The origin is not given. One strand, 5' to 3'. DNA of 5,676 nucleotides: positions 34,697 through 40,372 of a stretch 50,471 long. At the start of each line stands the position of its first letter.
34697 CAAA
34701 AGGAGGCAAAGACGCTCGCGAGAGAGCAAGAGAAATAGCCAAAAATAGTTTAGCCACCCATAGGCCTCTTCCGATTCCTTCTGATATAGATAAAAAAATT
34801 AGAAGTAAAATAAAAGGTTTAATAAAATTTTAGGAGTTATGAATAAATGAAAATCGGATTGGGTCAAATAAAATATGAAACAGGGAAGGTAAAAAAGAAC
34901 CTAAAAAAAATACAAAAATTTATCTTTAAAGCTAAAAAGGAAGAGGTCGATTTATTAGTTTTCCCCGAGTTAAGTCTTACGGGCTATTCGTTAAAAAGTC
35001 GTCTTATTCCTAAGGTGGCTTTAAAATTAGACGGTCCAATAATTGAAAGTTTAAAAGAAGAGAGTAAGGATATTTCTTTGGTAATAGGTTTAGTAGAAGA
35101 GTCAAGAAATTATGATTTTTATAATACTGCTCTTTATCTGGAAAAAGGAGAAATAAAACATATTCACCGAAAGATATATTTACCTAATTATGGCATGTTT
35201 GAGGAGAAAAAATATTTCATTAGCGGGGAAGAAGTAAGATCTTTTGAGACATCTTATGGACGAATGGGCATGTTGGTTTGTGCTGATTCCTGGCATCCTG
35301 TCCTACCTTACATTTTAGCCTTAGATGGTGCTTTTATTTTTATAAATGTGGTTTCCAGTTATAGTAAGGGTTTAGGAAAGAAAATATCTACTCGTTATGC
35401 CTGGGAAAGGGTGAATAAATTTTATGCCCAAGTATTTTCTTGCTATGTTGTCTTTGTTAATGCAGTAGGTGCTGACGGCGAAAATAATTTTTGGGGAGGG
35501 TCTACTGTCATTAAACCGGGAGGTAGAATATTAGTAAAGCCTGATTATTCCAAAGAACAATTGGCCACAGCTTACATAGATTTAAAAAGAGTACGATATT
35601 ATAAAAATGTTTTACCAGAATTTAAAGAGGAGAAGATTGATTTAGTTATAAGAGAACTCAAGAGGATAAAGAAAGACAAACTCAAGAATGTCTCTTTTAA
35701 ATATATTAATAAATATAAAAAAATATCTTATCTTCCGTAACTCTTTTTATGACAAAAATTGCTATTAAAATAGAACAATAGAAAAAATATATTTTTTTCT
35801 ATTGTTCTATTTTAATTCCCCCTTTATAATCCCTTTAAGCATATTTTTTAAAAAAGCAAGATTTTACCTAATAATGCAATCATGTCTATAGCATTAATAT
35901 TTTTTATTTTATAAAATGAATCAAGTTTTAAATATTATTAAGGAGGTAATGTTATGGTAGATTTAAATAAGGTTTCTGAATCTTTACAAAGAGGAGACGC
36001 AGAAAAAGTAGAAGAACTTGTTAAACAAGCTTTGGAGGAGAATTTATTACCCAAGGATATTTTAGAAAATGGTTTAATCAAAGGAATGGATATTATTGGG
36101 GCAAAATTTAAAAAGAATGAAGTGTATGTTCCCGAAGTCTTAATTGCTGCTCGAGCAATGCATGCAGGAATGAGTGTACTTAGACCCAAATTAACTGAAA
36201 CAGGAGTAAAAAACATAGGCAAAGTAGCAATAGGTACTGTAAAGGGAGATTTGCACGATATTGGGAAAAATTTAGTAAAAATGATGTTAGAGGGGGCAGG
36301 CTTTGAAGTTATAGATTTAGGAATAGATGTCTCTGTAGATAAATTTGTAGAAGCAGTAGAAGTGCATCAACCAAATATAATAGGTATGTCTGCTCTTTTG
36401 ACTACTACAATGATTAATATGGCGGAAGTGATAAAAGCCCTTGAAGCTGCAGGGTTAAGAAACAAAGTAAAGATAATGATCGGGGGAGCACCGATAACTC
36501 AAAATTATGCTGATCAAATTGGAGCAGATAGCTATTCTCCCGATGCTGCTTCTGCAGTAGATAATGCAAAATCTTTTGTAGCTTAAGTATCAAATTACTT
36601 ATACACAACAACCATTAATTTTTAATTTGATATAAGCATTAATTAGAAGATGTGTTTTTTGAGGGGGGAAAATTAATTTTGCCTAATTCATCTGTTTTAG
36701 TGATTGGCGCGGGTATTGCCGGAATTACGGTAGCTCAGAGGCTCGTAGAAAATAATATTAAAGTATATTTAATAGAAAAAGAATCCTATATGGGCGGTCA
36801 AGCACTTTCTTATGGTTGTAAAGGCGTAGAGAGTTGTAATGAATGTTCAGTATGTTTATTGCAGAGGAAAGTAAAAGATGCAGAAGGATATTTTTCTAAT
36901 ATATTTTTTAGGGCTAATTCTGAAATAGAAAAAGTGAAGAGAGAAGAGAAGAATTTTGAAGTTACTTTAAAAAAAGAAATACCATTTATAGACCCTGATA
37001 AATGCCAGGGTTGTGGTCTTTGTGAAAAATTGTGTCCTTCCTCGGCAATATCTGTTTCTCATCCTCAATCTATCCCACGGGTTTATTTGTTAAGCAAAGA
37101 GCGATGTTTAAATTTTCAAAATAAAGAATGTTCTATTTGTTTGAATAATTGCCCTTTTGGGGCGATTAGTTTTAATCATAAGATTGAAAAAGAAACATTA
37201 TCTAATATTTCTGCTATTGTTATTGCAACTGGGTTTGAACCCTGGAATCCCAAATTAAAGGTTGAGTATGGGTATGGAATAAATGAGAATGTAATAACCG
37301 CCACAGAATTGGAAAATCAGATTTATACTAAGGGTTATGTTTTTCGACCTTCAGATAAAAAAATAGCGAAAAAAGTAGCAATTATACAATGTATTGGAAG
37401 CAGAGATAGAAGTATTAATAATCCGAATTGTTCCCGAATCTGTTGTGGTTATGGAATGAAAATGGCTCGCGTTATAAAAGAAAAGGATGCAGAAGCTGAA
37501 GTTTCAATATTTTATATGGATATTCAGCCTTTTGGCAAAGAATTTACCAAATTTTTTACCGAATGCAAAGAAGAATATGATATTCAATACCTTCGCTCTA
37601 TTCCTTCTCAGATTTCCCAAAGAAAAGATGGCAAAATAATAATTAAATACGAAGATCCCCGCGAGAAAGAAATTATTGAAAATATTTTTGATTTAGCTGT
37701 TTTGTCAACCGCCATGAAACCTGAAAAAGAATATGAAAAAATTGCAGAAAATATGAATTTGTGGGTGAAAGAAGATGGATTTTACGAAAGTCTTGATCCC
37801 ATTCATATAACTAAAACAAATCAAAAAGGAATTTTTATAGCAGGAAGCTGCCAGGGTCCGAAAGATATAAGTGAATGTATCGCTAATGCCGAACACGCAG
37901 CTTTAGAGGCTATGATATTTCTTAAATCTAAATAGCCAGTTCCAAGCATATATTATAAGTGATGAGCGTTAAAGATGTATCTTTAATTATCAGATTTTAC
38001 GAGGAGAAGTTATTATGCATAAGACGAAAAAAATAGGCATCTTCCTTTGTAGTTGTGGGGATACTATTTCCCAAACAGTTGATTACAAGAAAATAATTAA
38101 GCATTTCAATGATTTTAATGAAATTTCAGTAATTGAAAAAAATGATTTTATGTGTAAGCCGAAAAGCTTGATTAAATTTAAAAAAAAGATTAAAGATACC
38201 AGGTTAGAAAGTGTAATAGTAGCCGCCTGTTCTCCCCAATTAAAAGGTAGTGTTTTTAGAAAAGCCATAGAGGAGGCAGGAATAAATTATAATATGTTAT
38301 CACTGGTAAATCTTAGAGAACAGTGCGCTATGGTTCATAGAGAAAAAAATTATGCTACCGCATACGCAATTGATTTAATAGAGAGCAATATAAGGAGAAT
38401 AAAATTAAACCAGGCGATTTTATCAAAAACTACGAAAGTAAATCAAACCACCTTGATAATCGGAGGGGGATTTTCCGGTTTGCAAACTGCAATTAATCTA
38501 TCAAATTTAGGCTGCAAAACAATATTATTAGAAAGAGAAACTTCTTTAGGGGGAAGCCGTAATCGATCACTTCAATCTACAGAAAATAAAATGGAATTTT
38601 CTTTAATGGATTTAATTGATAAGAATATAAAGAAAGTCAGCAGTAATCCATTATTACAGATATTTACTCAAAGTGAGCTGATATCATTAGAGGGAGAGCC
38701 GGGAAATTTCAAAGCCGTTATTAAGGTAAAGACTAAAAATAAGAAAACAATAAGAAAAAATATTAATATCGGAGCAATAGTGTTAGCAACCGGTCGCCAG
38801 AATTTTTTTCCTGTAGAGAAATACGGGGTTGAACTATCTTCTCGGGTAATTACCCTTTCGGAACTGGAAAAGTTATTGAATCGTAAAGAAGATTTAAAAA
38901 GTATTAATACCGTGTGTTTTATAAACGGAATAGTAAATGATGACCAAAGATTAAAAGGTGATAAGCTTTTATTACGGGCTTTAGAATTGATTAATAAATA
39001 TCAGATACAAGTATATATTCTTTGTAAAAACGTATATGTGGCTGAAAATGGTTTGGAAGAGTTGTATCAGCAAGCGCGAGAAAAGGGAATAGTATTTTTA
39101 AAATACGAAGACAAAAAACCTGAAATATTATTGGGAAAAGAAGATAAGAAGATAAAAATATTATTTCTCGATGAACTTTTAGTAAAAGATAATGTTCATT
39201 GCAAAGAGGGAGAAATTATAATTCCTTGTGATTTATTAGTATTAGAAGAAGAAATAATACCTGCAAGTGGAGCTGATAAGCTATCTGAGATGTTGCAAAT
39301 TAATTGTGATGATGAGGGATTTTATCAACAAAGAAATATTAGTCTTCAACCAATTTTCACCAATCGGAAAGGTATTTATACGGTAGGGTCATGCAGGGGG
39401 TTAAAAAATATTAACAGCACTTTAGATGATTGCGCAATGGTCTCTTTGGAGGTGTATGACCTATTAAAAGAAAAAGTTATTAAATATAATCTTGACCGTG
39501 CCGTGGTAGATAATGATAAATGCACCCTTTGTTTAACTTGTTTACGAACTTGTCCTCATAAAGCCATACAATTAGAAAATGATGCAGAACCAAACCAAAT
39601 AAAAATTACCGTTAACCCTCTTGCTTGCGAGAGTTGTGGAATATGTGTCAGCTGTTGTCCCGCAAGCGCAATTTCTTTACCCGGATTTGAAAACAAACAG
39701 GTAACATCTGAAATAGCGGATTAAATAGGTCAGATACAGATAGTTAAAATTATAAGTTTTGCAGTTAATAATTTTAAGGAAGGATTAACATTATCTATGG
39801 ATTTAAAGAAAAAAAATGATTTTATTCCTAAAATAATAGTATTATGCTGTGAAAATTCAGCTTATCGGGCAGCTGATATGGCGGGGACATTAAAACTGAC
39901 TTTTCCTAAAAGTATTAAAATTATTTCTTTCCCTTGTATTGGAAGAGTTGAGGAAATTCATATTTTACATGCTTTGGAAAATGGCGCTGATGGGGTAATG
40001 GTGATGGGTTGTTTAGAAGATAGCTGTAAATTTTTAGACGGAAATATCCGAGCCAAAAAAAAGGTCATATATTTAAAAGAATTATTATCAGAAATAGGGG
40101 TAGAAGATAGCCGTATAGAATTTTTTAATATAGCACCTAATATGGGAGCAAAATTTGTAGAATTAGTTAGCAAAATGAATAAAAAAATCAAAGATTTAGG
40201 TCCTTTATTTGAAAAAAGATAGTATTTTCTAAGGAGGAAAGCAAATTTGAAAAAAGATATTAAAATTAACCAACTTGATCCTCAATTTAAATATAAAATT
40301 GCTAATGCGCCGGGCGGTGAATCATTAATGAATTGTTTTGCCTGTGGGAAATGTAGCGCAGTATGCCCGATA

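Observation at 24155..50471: Quaternary-amine methyl-oxidation supercluster wired to an HdrB-less HdrA/MvhD/Fdh/MetVF module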

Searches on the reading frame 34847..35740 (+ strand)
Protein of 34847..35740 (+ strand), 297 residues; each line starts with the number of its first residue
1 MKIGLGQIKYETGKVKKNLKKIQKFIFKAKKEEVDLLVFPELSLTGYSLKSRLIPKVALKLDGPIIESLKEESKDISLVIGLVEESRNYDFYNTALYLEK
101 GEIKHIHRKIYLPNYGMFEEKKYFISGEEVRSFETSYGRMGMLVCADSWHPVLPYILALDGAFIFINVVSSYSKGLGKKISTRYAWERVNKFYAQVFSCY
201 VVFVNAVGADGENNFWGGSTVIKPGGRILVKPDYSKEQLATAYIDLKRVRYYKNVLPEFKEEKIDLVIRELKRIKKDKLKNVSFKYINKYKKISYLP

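Call 3: search_protein_families(library=pfam, proteins=[window:34847-35740:+])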
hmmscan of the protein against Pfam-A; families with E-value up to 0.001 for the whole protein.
window:34847-35740:+ (297 aa): 1 family
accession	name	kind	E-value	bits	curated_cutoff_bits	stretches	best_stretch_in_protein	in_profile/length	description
PF00795.27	CN_hydrolase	-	2.6e-43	148.7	23.2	1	3-253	2-255/256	Carbon-nitrogen hydrolase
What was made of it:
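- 34847..35740 (+): Carbon-nitrogen hydrolase (nitrilase-superfamily amidase), substrate unknown. PF00795 E 2.6e-43 (call 3).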

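Call 69: search_protein_families(library=ncbifam, proteins=[window:34847-35740:+], max_evalue=0.00001)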
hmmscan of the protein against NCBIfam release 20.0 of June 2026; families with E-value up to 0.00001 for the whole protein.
window:34847-35740:+ (297 aa): 12 families
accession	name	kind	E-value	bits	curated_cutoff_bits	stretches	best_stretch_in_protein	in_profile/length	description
NF010588.0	PRK13981.1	equivalog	1.6e-39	135.8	479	1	1-255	5-257/546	NAD+ synthase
NF002730.0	PRK02628.1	equivalog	7.4e-26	90.5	473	2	2-132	14-145/677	NAD(+) synthase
TIGR03381.1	agmatine_aguB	equivalog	2e-25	89.7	410.25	1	12-263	11-272/279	N-carbamoylputrescine amidase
NF033621.1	de_GSH_amidase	exception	1e-24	87.3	355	1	3-263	2-254/260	deaminated glutathione amidase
NF040852.1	nitrile_Arch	equivalog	3.7e-19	68.9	500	1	1-251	1-242/262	nitrilase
NF009803.0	PRK13287.1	equivalog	2.1e-15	56.3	406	1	13-249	30-262/333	formamidase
NF009802.0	PRK13286.1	equivalog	1.2e-10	40.8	427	1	14-251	30-265/345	aliphatic amidase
NF043013.1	DeGluthAmidYersProt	equivalog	1.5e-10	40.7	500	1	14-233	16-240/278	deaminated glutathione amidase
TIGR04048.1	nitrile_sll0784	equivalog_domain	5.2e-10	38.8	502.6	1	6-203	8-213/301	Nit6803 family nitrilase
NF007757.0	PRK10438.1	equivalog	4.1e-09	36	249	1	17-261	20-249/256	amidohydrolase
NF008934.0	PRK12291.1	equivalog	2.6e-07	30.3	427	1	8-113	208-301/419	apolipoprotein N-acyltransferase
TIGR00546.1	lnt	equivalog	4.5e-06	26.1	132.9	0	12-167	177-346/395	apolipoprotein N-acyltransferase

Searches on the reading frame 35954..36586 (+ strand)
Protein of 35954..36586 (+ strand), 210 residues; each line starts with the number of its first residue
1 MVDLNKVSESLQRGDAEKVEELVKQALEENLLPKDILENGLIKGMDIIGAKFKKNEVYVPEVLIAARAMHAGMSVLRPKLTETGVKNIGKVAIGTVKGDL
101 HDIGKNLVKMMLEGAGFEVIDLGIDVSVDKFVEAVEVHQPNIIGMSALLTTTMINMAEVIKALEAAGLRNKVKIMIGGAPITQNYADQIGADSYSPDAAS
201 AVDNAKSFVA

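Call 4: search_protein_families(library=pfam, proteins=[window:35954-36586:+])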
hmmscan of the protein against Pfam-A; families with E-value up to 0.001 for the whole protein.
window:35954-36586:+ (210 aa): 2 families
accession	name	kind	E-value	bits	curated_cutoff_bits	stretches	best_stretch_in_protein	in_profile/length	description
PF02310.24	B12-binding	-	8.9e-30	103.4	32.1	1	89-201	1-119/121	B12 binding domain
PF02607.22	B12-binding_2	-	5e-23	81.5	23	1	5-76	3-73/74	B12 binding domain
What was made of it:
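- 35954..36586 (+): Corrinoid (B12-binding) protein, MtgC-like; first gene of the conserved core block. B12-binding plus B12-binding_2 (call 4).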

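Call 8: search_protein_families(library=ncbifam, proteins=[window:35954-36586:+], max_evalue=0.01)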
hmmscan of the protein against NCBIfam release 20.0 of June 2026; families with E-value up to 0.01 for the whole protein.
window:35954-36586:+ (210 aa): 16 families
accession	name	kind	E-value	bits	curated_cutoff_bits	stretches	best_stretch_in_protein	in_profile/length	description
NF047996.1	corrin_MtgC_2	exception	3.1e-72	242.5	370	1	6-208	7-209/212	glycine betaine-specific corrinoid protein MtgC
TIGR02370.1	pyl_corrinoid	subfamily_domain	4.2e-63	212.3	215.3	1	6-201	1-197/197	methyltransferase cognate corrinoid protein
NF041607.1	dimeth_corrin_MtbC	equivalog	5.7e-57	192.5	350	1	15-207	9-201/203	dimethylamine corrinoid protein MtbC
NF047995.1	corrinoid_MtgC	exception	3.3e-56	190.2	310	1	6-209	7-213/215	glycine betaine-specific corrinoid protein MtgC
TIGR02082.1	metH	equivalog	4.5e-41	140.5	1010.85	1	7-204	650-847/1182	methionine synthase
NF040669.1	MtaC2_Meth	equivalog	1.9e-40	138.9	450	1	6-203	45-240/267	methanol--corrinoid protein MtaC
NF040655.1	MtaC_Meth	equivalog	1.2e-38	132.6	420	1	5-207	37-236/253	methanol--corrinoid protein MtaC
NF007024.0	PRK09490.1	equivalog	1.4e-34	119.1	1497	1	6-195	664-856/1234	methionine synthase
NF002612.0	PRK02261.1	equivalog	3.9e-13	49.1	110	1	90-179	5-93/148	methylaspartate mutase subunit S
NF052513.1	TransRegCarH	equivalog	3.1e-09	36.5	400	1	6-192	86-262/274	HTH-type transcriptional repressor CarH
TIGR01501.1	MthylAspMutase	equivalog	4.9e-09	36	135.8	1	91-179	4-91/134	methylaspartate mutase subunit S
NF052385.1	Lys_5_6_beta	equivalog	7.9e-09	35.6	280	1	116-201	138-226/241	lysine 5,6-aminomutase subunit beta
TIGR00640.1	acid_CoA_mut_C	subfamily_domain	1.4e-06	28.3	57.45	1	94-184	8-97/132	methylmalonyl-CoA mutase C-terminal domain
NF040743.1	ornith_mutase_E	equivalog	1.5e-06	26.5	800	1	89-193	596-707/730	D-ornithine 4,5-aminomutase subunit OraE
NF045497.1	IsobCoAmut_IcmF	equivalog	0.001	16.9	1500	1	99-179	13-92/1076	fused isobutyryl-CoA mutase/GTPase IcmF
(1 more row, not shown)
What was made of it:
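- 35954..36586 (+): NF047996 MtgC scores 242 bits, below its cut-off of 370 (call 8).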

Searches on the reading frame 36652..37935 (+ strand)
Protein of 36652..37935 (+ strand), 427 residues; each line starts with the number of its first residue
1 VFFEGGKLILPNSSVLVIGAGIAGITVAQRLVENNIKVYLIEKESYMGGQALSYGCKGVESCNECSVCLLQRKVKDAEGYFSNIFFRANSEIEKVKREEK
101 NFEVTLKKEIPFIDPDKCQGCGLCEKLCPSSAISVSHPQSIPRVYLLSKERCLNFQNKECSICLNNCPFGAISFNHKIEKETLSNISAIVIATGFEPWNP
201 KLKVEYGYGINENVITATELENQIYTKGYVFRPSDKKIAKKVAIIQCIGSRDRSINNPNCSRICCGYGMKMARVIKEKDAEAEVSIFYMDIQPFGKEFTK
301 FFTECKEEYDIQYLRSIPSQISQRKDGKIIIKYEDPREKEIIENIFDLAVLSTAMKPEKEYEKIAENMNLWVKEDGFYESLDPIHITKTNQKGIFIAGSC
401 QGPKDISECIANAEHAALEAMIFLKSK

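Call 4: search_protein_families(library=pfam, proteins=[window:36652-37935:+])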
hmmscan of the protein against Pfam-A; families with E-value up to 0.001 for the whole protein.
window:36652-37935:+ (427 aa): 14 families
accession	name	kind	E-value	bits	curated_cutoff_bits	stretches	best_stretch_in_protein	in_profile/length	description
PF07992.20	Pyr_redox_2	-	1.8e-13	51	26.1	1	14-115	2-80/291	Pyridine nucleotide-disulphide oxidoreductase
PF00037.32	Fer4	-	3.2e-09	36.7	21.1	1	112-134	2-24/24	4Fe-4S binding domain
PF12838.12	Fer4_7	-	1.7e-08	35.2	27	1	117-171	1-52/52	4Fe-4S dicluster domain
PF13450.12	NAD_binding_8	-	2.9e-08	34.3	21.9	1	17-56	1-40/68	NAD(P)-binding Rossmann-like domain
PF12837.12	Fer4_6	-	9.7e-07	28.9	25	1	110-133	1-24/24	4Fe-4S binding domain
PF12797.12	Fer4_2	-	1.1e-06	28.6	24.5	1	110-130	2-22/22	4Fe-4S binding domain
PF13484.11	Fer4_16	-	1.8e-06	29.1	30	0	117-136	1-20/66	4Fe-4S double cluster binding domain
PF12831.13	FAD_oxidored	-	1.2e-05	25.3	27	1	15-54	2-41/416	FAD dependent oxidoreductase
PF01266.30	DAO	-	1.5e-05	25.2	27.9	1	15-49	2-36/353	FAD dependent oxidoreductase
PF14697.11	Fer4_21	-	2.4e-05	24.8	35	1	112-173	2-58/59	4Fe-4S dicluster domain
PF00890.30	FAD_binding_2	-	3.2e-05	23.7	20.4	1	15-51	2-38/414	FAD binding domain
PF13187.11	Fer4_9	-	3.4e-05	24.2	27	1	117-172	1-52/52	4Fe-4S dicluster domain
PF01946.23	Thi4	-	0.00037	20.2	26.2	1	13-51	18-57/235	Thi4 family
PF03486.20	HI0933_like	-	0.00097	19.1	50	0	14-53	2-41/244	HI0933-like protein Rossmann domain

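Call 8: search_protein_families(library=ncbifam, proteins=[window:36652-37935:+], max_evalue=0.01)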
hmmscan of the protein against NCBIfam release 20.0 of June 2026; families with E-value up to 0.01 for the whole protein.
window:36652-37935:+ (427 aa): 119 families (the best 25 are shown)
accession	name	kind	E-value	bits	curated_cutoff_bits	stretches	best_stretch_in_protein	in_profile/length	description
NF040770.1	hetero_SS_HdrA2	exception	4.1e-101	339.3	1100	1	12-425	139-561/777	CoB-CoM heterodisulfide reductase HdrA2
NF041778.1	hetero_SS_HdrA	equivalog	2.2e-85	287.1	1400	1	12-425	142-571/771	ferredoxin:CoB-CoM heterodisulfide reductase subunit HdrA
NF041891.1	hdrA_Methbact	equivalog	2.9e-73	247.3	1300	1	13-418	134-550/762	ferredoxin:CoB-CoM heterodisulfide reductase subunit HdrA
NF042909.1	FMH_DH_FwdF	exception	6.4e-09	35.4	375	1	114-181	13-79/336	tungsten-dependent formylmethanofuran dehydrogenase subunit FwdF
NF040864.1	HgcB_ferredoxin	equivalog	2.7e-08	33.5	99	1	113-175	11-64/93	mercury methylation ferredoxin HgcB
TIGR01944.1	rnfB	subfamily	4.7e-08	32.8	68.7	1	98-180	95-168/190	RnfABCDGE type electron transport complex subunit B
TIGR00402.1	napF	equivalog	1.8e-07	31.2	102.2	1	113-185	64-135/149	ferredoxin-type protein NapF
TIGR00397.1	mauM_napG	subfamily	2e-07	30.8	178.85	1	146-179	127-162/213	MauM/NapG family ferredoxin-type protein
NF038196.1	ferrodoxin_EFR1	subfamily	4.9e-07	30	75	1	101-180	169-237/242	EFR1 family ferrodoxin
TIGR03467.1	HpnE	equivalog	4.9e-07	29.4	283.05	1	15-58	1-44/430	hydroxysqualene dehydroxylase HpnE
NF005560.0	PRK07233.1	equivalog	5.8e-07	28.7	252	1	15-59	3-47/435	hypothetical protein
NF007012.0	PRK09476.1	equivalog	6.6e-07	28.8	269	1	109-130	177-198/254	ferredoxin-type protein NapG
TIGR04105.1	FeFe_hydrog_B1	subfamily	8.4e-07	28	450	1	104-178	130-211/462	monomeric [FeFe] hydrogenase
TIGR01971.1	NuoI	subfamily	1.1e-06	28.2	113.05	1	114-182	40-108/121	NADH-quinone oxidoreductase, chain I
TIGR02179.1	PorD_KorD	subfamily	1.4e-06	28.3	60.05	1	106-174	15-74/78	2-oxoacid:acceptor oxidoreductase, delta subunit, pyruvate/2-ketoisovalerate family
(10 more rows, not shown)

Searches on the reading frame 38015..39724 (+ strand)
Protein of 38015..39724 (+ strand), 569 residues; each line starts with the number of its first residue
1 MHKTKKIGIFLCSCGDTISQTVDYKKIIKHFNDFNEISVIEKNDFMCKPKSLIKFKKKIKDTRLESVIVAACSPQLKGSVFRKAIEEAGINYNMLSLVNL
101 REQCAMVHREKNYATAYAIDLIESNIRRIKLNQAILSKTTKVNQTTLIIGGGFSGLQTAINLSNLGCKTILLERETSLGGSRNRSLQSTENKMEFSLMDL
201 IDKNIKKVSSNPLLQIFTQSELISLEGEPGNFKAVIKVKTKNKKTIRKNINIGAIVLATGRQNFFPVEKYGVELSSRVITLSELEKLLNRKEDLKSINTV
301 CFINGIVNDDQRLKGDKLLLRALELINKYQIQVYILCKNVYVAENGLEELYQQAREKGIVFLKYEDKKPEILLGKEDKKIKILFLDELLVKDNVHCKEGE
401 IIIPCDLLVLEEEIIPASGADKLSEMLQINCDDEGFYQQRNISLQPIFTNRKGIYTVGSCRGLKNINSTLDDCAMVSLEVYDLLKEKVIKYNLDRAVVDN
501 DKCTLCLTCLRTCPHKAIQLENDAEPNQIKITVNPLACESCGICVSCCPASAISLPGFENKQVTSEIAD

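Call 4: search_protein_families(library=pfam, proteins=[window:38015-39724:+])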
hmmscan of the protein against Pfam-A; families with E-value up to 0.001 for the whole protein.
window:38015-39724:+ (569 aa): 16 families
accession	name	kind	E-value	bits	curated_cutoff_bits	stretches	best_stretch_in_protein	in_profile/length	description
PF07992.20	Pyr_redox_2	-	1.3e-11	44.9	26.1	2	146-278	3-126/291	Pyridine nucleotide-disulphide oxidoreductase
PF12837.12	Fer4_6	-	1.2e-08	35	25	1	496-518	2-24/24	4Fe-4S binding domain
PF00037.32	Fer4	-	3.3e-08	33.4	21.1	1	497-519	2-24/24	4Fe-4S binding domain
PF12838.12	Fer4_7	-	1.1e-07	32.6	27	1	502-552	1-52/52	4Fe-4S dicluster domain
PF13187.11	Fer4_9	-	6.4e-07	29.7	27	1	502-553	1-52/52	4Fe-4S dicluster domain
PF01266.30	DAO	-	3.3e-06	27.3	27.9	1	147-184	3-41/353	FAD dependent oxidoreductase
PF13237.11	Fer4_10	-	4.1e-06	27.1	25.5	1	497-549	3-53/53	4Fe-4S dicluster domain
PF13484.11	Fer4_16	-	5.9e-06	27.4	30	0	538-558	2-21/66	4Fe-4S double cluster binding domain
PF14697.11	Fer4_21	-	5.9e-06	26.7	35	1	496-554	1-58/59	4Fe-4S dicluster domain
PF00070.33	Pyr_redox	-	2.8e-05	25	22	1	146-179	2-35/82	Pyridine nucleotide-disulphide oxidoreductase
PF13450.12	NAD_binding_8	-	7e-05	23.5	21.9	1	148-181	1-34/68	NAD(P)-binding Rossmann-like domain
PF12831.13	FAD_oxidored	-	0.00012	22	27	1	147-182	3-38/416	FAD dependent oxidoreductase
PF13738.12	Pyr_redox_3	-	0.00032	20.5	30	1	142-262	163-268/305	Pyridine nucleotide-disulphide oxidoreductase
PF00890.30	FAD_binding_2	-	0.00043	20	20.4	0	147-181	3-37/414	FAD binding domain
PF01134.28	GIDA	-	0.00049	19.7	22.1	0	147-176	3-32/391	Glucose inhibited division protein A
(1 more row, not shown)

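Call 8: search_protein_families(library=ncbifam, proteins=[window:38015-39724:+], max_evalue=0.01)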
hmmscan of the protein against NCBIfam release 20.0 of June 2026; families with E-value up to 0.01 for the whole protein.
window:38015-39724:+ (569 aa): 93 families (the best 25 are shown)
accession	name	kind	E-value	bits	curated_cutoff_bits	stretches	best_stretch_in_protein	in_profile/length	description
NF040770.1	hetero_SS_HdrA2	exception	1.9e-90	304.1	1100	2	6-239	1-233/777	CoB-CoM heterodisulfide reductase HdrA2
NF041778.1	hetero_SS_HdrA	equivalog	1.7e-78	264.3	1400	2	4-241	5-242/771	ferredoxin:CoB-CoM heterodisulfide reductase subunit HdrA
NF041891.1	hdrA_Methbact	equivalog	2.4e-63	214.6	1300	2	6-241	2-233/762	ferredoxin:CoB-CoM heterodisulfide reductase subunit HdrA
TIGR02179.1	PorD_KorD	subfamily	2.2e-10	40.5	60.05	1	486-555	10-74/78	2-oxoacid:acceptor oxidoreductase, delta subunit, pyruvate/2-ketoisovalerate family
NF042909.1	FMH_DH_FwdF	exception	1.9e-08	33.8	375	1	495-561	93-163/336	tungsten-dependent formylmethanofuran dehydrogenase subunit FwdF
NF040684.1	PorD_Arch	equivalog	2.1e-08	34.1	120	1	491-554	22-80/85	pyruvate synthase subunit PorD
TIGR02700.1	flavo_MJ0208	hypoth_equivalog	4.1e-08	32.8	251.35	1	497-554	144-195/234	dihydromethanopterin reductase (acceptor)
NF004943.0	PRK06292.2-1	equivalog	5e-08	32.2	432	1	139-281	167-290/456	dihydrolipoyl dehydrogenase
NF009410.0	PRK12771.1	subfamily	5.7e-08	31.8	516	1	138-180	133-175/566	NAD(P)-binding protein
NF007202.0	PRK09623.1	equivalog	7.9e-08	32.6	166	1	495-555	45-100/105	3-methyl-2-oxobutanoate dehydrogenase subunit delta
NF007204.0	PRK09625.1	equivalog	8.4e-08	32.3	125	1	485-562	43-115/133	pyruvate flavodoxin oxidoreductase subunit delta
NF045790.1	OxalOxreddelta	equivalog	1.3e-07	31.2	230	1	491-554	250-307/316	oxalate oxidoreductase subunit delta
NF010590.0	PRK13984.1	equivalog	1.7e-07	29.8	946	1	102-181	247-326/611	putative oxidoreductase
TIGR01971.1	NuoI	subfamily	4.2e-07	29.6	113.05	1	491-555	33-100/121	NADH-quinone oxidoreductase, chain I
NF040864.1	HgcB_ferredoxin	equivalog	5.2e-07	29.4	99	1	498-554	11-62/93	mercury methylation ferredoxin HgcB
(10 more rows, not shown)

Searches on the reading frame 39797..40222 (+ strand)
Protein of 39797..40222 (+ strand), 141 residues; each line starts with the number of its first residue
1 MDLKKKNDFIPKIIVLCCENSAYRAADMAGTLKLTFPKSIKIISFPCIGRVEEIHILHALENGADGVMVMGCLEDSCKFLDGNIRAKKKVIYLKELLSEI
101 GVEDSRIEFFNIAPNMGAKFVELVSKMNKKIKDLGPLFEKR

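Call 4: search_protein_families(library=pfam, proteins=[window:39797-40222:+])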
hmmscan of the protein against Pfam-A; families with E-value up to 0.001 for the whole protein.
window:39797-40222:+ (141 aa): 1 family
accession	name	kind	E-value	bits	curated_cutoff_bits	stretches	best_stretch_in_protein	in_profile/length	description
PF02662.21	FlpD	-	5.4e-43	146.3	22.3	1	13-135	1-123/123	Methyl-viologen-reducing hydrogenase, delta subunit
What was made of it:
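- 39797..40222 (+): MvhD paralogue 1. PF02662 FlpD E 5e-43 (call 4).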
